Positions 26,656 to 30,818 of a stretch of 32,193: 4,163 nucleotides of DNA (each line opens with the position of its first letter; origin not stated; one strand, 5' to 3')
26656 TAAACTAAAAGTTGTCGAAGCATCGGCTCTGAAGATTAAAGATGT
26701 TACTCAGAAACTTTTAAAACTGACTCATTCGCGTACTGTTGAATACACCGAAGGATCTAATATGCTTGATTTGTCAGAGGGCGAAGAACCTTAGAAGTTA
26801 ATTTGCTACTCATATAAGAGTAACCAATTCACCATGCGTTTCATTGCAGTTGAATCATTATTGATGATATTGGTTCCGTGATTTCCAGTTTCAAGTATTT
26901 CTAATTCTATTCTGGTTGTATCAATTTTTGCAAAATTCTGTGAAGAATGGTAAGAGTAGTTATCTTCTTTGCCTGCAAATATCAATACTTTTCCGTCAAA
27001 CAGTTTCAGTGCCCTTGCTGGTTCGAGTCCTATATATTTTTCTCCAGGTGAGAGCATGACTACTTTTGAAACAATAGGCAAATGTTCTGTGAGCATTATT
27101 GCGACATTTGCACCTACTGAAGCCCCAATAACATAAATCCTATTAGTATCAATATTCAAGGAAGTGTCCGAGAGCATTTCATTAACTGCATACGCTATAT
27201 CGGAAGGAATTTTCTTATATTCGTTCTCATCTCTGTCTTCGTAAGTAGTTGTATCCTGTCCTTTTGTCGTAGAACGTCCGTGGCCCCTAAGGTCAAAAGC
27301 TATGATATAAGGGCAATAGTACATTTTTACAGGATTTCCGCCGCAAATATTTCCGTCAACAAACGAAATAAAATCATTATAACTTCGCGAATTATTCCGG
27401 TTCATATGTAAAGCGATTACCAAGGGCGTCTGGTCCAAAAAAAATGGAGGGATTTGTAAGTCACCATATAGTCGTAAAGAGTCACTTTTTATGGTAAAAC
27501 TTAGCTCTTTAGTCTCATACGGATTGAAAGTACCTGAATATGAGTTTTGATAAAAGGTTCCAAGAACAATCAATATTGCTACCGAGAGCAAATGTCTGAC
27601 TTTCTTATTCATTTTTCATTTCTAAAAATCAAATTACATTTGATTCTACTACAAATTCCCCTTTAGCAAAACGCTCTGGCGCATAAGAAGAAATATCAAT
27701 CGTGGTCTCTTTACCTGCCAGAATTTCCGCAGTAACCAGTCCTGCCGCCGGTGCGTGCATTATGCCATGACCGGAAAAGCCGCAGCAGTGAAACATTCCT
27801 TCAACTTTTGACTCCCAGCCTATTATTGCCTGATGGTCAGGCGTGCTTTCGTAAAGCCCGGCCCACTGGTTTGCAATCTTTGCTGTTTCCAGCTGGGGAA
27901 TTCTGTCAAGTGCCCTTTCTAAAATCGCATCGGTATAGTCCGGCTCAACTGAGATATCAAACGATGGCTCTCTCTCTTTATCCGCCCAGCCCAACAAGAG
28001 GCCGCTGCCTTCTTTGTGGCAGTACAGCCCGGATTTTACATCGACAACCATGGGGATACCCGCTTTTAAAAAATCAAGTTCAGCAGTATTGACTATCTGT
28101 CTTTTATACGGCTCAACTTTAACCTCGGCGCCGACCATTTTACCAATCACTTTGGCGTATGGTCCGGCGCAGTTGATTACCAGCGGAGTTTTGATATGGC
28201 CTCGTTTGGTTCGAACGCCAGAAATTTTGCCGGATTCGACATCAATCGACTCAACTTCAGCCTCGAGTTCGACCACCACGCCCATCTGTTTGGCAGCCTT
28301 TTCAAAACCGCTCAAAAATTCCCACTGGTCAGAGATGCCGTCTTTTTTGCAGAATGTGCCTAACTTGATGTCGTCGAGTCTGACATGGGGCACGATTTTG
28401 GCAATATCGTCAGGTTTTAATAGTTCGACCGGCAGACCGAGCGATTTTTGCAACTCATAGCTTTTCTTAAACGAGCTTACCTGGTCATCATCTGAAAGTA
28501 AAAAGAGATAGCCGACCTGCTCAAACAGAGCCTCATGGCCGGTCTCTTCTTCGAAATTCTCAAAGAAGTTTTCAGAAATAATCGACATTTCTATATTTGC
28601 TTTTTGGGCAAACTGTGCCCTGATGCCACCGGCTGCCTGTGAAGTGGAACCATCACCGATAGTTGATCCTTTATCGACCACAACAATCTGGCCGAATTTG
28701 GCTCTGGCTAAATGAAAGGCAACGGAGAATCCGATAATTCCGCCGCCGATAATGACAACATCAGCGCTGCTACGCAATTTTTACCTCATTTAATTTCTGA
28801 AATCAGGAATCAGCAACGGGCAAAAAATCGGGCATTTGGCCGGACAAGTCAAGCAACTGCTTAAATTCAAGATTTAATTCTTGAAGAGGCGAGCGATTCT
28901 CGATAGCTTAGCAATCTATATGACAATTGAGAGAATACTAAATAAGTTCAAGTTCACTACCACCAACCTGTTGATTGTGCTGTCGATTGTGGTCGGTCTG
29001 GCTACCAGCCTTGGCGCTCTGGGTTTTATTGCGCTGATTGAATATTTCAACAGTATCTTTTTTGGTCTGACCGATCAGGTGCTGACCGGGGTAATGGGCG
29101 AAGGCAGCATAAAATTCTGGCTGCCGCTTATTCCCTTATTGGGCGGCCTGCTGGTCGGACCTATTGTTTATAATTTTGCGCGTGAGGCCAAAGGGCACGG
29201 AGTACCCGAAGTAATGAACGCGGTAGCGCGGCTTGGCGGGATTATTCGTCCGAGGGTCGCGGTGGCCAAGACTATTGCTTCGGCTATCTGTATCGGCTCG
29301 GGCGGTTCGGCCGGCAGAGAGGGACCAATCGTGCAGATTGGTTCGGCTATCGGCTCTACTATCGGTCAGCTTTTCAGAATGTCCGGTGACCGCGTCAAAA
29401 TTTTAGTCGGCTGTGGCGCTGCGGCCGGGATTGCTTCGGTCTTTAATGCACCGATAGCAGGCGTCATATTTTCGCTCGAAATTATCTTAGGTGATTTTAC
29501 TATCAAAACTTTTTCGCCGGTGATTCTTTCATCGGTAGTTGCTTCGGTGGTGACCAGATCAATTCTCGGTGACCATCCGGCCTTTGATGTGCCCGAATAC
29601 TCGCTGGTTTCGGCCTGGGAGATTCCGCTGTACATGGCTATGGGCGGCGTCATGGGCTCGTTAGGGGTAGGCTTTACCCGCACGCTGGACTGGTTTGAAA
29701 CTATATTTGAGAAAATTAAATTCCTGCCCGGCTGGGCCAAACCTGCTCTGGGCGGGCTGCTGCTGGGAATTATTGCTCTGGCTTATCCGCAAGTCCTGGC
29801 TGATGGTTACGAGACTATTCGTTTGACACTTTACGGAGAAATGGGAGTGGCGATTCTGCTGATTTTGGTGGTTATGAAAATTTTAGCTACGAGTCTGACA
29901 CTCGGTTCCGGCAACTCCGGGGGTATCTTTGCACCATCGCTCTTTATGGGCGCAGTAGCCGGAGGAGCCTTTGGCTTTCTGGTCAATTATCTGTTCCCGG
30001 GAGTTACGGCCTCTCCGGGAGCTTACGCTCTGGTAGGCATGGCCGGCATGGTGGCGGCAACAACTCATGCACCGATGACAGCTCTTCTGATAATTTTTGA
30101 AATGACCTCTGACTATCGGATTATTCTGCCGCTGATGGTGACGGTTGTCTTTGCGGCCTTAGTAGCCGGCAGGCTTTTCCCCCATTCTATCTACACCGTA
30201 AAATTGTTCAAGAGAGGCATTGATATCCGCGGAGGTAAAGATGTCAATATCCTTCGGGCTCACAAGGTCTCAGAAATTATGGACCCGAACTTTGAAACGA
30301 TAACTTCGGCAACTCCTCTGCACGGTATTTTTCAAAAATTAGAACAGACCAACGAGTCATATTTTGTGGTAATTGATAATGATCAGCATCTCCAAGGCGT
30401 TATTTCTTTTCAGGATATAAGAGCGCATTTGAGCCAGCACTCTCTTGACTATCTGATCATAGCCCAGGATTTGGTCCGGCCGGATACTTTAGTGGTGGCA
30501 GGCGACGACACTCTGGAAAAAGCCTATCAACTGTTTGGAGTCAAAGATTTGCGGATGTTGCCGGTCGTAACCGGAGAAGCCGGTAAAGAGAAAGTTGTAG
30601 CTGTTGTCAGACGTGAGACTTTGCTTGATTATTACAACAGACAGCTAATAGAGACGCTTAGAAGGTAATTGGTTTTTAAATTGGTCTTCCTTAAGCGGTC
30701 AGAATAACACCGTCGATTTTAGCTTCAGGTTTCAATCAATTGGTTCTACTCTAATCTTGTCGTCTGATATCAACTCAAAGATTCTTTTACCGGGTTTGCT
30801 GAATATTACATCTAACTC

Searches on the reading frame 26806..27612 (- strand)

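Call 38: search_protein_families(library=pfam, proteins=[window:26806-27612:-], max_evalue=0.001)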
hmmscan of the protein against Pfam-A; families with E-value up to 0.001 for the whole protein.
window:26806-27612:- (268 aa): 5 families
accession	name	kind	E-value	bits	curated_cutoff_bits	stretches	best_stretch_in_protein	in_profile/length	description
PF12697.13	Abhydrolase_6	-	5e-06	27.8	26.3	1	103-202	28-105/217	Alpha/beta hydrolase family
PF12146.15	Hydrolase_4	-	7.8e-06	25.8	27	1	104-190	35-110/239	Serine aminopeptidase, S33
PF00561.26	Abhydrolase_1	-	9.4e-06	25.9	25.8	1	103-196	30-103/245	alpha/beta hydrolase fold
PF07859.19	Abhydrolase_3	-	0.00042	20.6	25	1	131-192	44-111/210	alpha/beta hydrolase fold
PF05448.18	AXE1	-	0.00092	18.5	21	0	46-186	67-205/321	Acetyl xylan esterase (AXE1)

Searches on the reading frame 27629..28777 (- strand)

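Call 38: search_protein_families(library=pfam, proteins=[window:27629-28777:-], max_evalue=0.001)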
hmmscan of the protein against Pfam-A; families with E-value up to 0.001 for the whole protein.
window:27629-28777:- (382 aa): 9 families
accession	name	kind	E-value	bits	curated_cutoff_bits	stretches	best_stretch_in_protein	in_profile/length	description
PF01266.30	DAO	-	1.5e-70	238.9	27.9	1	6-351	1-352/353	FAD dependent oxidoreductase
PF07992.20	Pyr_redox_2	-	6.3e-07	29.5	26.1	0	6-41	2-178/291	Pyridine nucleotide-disulphide oxidoreductase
PF13738.12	Pyr_redox_3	-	4.3e-06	26.6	30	0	8-40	1-32/305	Pyridine nucleotide-disulphide oxidoreductase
PF13450.12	NAD_binding_8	-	8.3e-06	26.4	21.9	1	9-54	1-45/68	NAD(P)-binding Rossmann-like domain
PF01134.28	GIDA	-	9.9e-06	25.3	22.1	0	6-54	1-48/391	Glucose inhibited division protein A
PF04820.20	Trp_halogenase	-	5e-05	22.8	21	0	158-218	164-225/458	Tryptophan halogenase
PF00890.30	FAD_binding_2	-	8.8e-05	22.3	20.4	1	6-56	1-49/414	FAD binding domain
PF00070.33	Pyr_redox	-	0.00017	22.5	22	0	7-64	2-57/82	Pyridine nucleotide-disulphide oxidoreductase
PF12831.13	FAD_oxidored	-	0.00041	20.2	27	0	6-203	1-143/416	FAD dependent oxidoreductase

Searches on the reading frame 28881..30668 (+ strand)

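Call 38: search_protein_families(library=pfam, proteins=[window:28881-30668:+], max_evalue=0.001)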
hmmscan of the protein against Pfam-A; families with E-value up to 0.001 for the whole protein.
window:28881-30668:+ (595 aa): 2 families
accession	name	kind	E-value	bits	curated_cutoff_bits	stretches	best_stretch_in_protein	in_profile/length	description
PF00654.25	Voltage_CLC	-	9.1e-109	364.2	24.8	1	88-429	1-345/346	Voltage gated chloride channel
PF00571.33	CBS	-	7.3e-14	52.3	24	2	463-517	1-55/57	CBS domain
